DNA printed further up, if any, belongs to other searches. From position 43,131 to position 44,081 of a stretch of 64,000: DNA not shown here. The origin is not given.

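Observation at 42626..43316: hicBA cassette flanked by a duplicated 72-bp promoter + 5' end of the downstream deacetylase gene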

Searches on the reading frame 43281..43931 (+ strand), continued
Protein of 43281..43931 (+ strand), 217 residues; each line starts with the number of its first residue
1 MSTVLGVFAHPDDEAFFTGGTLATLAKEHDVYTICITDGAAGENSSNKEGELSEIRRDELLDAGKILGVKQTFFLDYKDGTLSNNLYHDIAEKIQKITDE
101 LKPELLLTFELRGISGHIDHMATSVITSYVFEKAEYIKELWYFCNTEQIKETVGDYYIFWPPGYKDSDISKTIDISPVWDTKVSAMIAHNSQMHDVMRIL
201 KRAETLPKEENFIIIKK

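Call 62: search_protein_families(library=ncbifam, proteins=[window:43281-43931:+], max_evalue=0.01)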
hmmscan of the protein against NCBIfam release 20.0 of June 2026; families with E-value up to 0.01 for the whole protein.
window:43281-43931:+ (217 aa): 4 families
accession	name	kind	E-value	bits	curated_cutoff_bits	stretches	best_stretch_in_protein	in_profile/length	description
TIGR04000.1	thiol_BshB2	equivalog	8.7e-26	90.9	195.25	1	4-204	3-196/217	bacillithiol biosynthesis deacetylase BshB2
TIGR04001.1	thiol_BshB1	equivalog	1.3e-18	67.5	182.5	1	4-212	4-195/226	bacillithiol biosynthesis deacetylase BshB1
TIGR03445.1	mycothiol_MshB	equivalog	2e-16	60.7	224.35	1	7-193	3-236/284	N-acetyl-1-D-myo-inositol-2-amino-2-deoxy-alpha-D-glucopyranoside deacetylase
TIGR03446.1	mycothiol_Mca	equivalog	9.3e-14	51.7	277.15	1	4-135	3-154/283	mycothiol conjugate amidase Mca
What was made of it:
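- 43281..43934 (+): PIG-L/LmbE-family deacetylase, the anchor gene. It resembles BshB2 only below the cut-off (call 62).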
